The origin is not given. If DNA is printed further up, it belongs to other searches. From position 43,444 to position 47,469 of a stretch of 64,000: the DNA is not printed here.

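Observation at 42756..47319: Giant 1241-aa protein with a transglutaminase-like Cys-His-Asp core, divergently paired with a Tat lipoprotein in a GC-elevated segment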

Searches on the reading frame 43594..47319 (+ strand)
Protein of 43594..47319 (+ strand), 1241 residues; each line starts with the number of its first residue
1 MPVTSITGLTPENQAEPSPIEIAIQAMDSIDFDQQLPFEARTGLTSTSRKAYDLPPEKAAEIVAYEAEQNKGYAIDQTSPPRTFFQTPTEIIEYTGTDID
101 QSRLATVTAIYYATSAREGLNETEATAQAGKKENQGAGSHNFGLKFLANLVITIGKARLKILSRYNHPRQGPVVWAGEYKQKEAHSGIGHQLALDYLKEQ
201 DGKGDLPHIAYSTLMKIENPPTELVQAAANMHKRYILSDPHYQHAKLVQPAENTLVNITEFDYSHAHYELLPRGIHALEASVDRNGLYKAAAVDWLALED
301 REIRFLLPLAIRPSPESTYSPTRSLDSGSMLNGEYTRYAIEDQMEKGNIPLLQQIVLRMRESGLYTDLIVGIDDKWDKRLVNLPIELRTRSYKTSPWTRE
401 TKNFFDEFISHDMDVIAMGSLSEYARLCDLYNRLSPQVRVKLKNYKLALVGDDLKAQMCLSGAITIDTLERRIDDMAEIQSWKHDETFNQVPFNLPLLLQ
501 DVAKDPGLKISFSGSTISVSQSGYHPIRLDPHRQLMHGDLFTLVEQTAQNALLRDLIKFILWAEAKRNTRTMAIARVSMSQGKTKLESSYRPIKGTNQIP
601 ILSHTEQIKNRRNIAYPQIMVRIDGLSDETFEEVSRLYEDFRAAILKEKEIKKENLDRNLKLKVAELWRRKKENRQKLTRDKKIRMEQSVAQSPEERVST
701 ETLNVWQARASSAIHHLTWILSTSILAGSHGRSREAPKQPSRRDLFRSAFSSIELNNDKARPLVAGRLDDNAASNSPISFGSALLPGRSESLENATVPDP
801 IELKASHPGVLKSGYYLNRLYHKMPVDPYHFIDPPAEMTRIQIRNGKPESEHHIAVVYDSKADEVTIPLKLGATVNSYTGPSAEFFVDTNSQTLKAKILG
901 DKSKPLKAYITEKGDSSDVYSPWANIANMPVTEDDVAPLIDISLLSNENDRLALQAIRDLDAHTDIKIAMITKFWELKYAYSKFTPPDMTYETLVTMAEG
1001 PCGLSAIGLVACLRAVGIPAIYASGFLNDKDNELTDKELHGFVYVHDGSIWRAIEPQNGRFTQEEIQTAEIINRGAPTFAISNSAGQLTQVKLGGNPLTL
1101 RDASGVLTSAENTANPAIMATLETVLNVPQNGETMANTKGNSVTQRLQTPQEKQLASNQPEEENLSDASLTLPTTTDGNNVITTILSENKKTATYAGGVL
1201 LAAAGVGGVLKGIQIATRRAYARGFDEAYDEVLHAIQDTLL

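Call 3: search_protein_families(library=pfam, proteins=[window:43594-47319:+], max_evalue=0.1)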
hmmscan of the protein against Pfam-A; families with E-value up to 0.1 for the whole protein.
window:43594-47319:+ (1241 aa): 1 family
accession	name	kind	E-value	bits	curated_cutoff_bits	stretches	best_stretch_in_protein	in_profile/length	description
PF01841.26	Transglut_core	-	3.3e-06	27.8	23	1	971-1055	21-107/108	Transglutaminase-like superfamily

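Call 6: find_homologous_proteins(query=window:43594-47319:+)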
Query window:43594-47319:+ (1241 aa): 1 proteins with E <= 0.001 among 8000 candidates.
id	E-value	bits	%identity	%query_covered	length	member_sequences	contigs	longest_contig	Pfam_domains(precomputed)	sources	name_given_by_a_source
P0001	0.0e+0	2803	100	100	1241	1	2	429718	PF01841.26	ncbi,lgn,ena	-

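Call 9: find_encoding_contigs(protein=P0001, flank=10000, max_places=6)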
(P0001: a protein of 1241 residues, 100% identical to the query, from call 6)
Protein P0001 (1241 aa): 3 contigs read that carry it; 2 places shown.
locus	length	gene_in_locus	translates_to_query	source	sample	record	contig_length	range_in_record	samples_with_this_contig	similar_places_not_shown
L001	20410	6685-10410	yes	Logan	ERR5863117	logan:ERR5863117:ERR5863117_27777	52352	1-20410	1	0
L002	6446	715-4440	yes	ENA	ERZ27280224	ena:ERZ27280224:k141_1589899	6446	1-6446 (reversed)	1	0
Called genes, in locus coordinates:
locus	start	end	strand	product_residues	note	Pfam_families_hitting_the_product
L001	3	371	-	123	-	?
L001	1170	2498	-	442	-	PF13173:AAA_14, PF13635:DUF4143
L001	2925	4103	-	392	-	PF01637:ATPase_2 (faint), PF13401:AAA_22 (weak), PF13173:AAA_14, PF13635:DUF4143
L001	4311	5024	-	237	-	PF08843:AbiEii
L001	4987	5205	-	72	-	-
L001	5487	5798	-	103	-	-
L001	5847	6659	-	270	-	PF10518:TAT_signal (weak)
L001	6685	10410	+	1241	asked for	PF01841:Transglut_core (weak)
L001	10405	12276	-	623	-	PF04932:Wzy_C, PF21033:RMD1-3 (faint), PF07719:TPR_2 (faint)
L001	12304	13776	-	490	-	-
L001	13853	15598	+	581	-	PF01368:DHH, PF02272:DHHA1, PF17768:RecJ_OB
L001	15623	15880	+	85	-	-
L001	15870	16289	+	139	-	PF01850:PIN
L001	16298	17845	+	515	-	PF04073:tRNA_edit, PF00768:Peptidase_S11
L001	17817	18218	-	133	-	PF03652:RuvX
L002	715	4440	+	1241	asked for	PF01841:Transglut_core (weak)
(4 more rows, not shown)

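Call 10: search_solved_structures(query=window:43594-47319:+, max_evalue=10, show_alignments=3)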
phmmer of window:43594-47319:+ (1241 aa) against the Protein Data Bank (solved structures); distinct sequences matched with E-value up to 10: 0.

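Call 11: search_protein_families(library=ncbifam, proteins=[window:43594-47319:+], max_evalue=1)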
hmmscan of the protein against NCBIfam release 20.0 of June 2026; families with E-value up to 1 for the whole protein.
window:43594-47319:+ (1241 aa): 0 families

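Call 15: find_related_loci(query=window:43594-47319:+, collection=genome_contigs, flank=10000)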
Query window:43594-47319:+ (1241 aa) in genome_contigs; peptide patterns used: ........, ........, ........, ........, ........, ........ (x = any residue, [..] = any of these).
579 stretches matched a pattern, but none encodes a relative of the query by tblastn (E <= 1e-3).

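Call 23: search_protein_representatives(protein=window:43594-47193:+)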
Query: 1200 residues. Proteins with E-value up to 0.001 (for the whole library): 20; up to 1e-10: 6; up to 1e-30: 2. The best 20 are listed.
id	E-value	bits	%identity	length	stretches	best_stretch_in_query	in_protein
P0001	0.0e+00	2712.2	100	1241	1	1-1200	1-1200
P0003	1.2e-51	192.2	33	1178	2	43-334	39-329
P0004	1.5e-14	69.3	27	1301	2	929-1066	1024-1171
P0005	6.9e-14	67.1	31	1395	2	870-1065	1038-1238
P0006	2.9e-11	58.4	25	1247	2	805-1091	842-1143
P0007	6.8e-11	57.2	27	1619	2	63-243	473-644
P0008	1.1e-10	56.5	40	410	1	930-1064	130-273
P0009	8.5e-08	46.9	27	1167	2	871-1069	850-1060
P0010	1.1e-07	46.5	28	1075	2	60-333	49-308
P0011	5.1e-06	41.1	41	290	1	999-1064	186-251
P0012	5.0e-05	37.8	28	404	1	59-271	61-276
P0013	8.8e-05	36.9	26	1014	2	928-1057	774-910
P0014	9.9e-05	36.8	29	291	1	980-1080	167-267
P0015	1.1e-04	36.6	28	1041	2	47-356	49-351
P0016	2.4e-04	35.5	25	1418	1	936-1166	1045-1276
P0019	6.9e-04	34.0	32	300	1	968-1064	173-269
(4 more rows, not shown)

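Call 31: find_encoding_contigs(protein=P0003, flank=8000, max_places=3)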
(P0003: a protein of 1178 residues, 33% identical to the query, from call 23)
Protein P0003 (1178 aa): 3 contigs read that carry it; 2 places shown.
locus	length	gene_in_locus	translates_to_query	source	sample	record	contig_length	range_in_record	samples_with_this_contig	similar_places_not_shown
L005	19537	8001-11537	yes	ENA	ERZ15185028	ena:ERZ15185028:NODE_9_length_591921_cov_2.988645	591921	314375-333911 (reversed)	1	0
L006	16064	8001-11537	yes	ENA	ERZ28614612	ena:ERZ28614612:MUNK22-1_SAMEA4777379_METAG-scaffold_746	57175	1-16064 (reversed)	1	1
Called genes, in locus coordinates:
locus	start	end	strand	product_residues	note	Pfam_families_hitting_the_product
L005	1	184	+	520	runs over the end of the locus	-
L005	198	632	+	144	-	PF03652:RuvX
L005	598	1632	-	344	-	PF13354:Beta-lactamase2 (weak), PF00768:Peptidase_S11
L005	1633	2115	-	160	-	PF04073:tRNA_edit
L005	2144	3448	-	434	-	PF01336:tRNA_anti-codon, PF00152:tRNA-synt_2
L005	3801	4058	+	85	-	-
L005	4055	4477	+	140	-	PF01850:PIN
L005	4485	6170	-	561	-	PF01368:DHH, PF02272:DHHA1, PF17768:RecJ_OB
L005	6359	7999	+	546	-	-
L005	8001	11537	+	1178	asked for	PF01841:Transglut_core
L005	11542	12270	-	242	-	-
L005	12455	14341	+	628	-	-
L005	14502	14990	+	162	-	PF01936:NYN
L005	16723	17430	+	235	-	PF13641:Glyco_tranf_2_3 (weak), PF00535:Glycos_transf_2, PF10111:Glyco_tranf_2_2 (weak)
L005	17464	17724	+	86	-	PF04014:MazE_antitoxin (weak)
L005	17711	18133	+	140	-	PF01850:PIN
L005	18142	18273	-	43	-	-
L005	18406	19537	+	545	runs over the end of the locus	-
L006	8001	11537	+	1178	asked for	PF01841:Transglut_core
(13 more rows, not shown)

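Call 34: find_encoding_contigs(protein=P0004, flank=6000, max_places=2)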
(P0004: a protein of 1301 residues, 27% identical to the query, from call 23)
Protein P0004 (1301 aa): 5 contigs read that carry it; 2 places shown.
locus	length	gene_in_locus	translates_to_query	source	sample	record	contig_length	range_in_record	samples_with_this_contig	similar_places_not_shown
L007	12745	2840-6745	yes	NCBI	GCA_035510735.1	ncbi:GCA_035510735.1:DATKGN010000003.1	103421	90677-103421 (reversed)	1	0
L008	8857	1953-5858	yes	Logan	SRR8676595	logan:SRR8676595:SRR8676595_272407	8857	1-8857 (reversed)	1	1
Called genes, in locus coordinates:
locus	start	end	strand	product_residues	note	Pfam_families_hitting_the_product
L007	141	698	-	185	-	-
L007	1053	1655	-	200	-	PF01832:Glucosaminidase (weak)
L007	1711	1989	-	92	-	PF01541:GIY-YIG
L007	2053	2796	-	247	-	-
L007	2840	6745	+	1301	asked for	PF01841:Transglut_core (weak)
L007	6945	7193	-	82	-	PF01541:GIY-YIG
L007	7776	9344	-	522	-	-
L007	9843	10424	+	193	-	-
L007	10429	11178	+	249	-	PF00005:ABC_tran, PF13304:AAA_21 (faint)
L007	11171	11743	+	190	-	PF02361:CbiQ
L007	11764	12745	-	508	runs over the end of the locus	-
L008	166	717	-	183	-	PF01832:Glucosaminidase (weak)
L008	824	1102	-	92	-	PF01541:GIY-YIG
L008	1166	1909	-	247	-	-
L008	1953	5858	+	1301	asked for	PF01841:Transglut_core (weak)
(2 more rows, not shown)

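Call 35: find_encoding_contigs(protein=P0010, flank=6000, max_places=2)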
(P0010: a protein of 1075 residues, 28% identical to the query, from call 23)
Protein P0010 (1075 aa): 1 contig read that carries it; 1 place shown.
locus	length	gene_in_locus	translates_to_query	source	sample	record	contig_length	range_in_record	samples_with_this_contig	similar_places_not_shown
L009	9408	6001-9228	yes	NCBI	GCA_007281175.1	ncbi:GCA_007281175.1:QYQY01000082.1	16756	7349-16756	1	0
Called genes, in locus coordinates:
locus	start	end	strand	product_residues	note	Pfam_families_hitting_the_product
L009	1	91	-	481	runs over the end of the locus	PF03816:LytR_cpsA_psr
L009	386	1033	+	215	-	PF10502:Peptidase_S26, PF00717:Peptidase_S24 (weak)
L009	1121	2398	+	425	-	PF03129:HGTP_anticodon (weak)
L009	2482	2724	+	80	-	PF01165:Ribosomal_S21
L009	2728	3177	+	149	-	PF09424:YqeY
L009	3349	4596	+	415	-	PF11104:PilM_2 (faint), PF02491:SHS2_FTSA, PF06723:MreB_Mbl, PF14450:FtsA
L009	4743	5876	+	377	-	PF00091:Tubulin, PF12327:FtsZ_C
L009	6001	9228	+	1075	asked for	PF01841:Transglut_core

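Call 37: find_encoding_contigs(protein=P0005, flank=5000, max_places=2)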
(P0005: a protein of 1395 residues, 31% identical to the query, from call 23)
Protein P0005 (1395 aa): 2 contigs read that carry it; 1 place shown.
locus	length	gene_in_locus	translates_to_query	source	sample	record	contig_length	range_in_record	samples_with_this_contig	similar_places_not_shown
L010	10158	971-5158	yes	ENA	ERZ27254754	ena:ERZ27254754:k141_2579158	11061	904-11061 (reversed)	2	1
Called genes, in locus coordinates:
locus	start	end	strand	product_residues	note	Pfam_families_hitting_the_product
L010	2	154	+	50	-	?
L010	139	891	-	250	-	-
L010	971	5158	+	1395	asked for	PF01841:Transglut_core (weak)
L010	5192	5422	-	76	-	-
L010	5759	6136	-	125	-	-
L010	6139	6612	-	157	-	-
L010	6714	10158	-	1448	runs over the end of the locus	?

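Call 38: find_encoding_contigs(protein=P0006, flank=5000, max_places=2)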
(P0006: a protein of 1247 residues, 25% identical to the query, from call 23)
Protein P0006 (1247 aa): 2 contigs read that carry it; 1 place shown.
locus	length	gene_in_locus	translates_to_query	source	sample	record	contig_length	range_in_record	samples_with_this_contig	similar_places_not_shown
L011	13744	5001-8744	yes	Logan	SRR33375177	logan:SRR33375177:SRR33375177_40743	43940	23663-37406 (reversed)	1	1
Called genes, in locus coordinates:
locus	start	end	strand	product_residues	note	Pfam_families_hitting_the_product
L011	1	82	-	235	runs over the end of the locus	-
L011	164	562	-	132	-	PF00293:NUDIX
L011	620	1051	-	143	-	PF03819:MazG (weak), PF12643:MazG-like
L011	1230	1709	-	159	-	PF00293:NUDIX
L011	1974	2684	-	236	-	PF13419:HAD_2 (faint)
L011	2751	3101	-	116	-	-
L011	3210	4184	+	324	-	-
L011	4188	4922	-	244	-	-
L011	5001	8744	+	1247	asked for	PF01841:Transglut_core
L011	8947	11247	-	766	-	PF21995:RNR-II_ins_dom, PF02867:Ribonuc_red_lgC (faint)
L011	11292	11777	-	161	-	PF22811:Zn_ribbon_NrdR, PF03477:ATP-cone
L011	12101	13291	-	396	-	-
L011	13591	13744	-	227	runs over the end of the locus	PF18915:DUF5667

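Call 48: search_protein_families(library=pfam, alignment_id=A1, max_evalue=0.01)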
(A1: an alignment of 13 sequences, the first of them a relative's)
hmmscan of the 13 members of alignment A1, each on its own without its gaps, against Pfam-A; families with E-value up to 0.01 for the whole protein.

A. member 1, P0001 (1241 aa): 1 family
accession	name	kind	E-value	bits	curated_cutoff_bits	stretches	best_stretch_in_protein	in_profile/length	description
PF01841.26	Transglut_core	-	3.3e-06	27.8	23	1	971-1055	21-107/108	Transglutaminase-like superfamily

B. families by the number of members that match (of 13 scanned): 3 families
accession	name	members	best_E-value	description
PF01841.26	Transglut_core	12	2.9e-18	Transglutaminase-like superfamily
PF20759.2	DUF6835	1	0.0021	Domain of unknown function (DUF6835)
PF17060.10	MPS2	1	0.005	Monopolar spindle protein 2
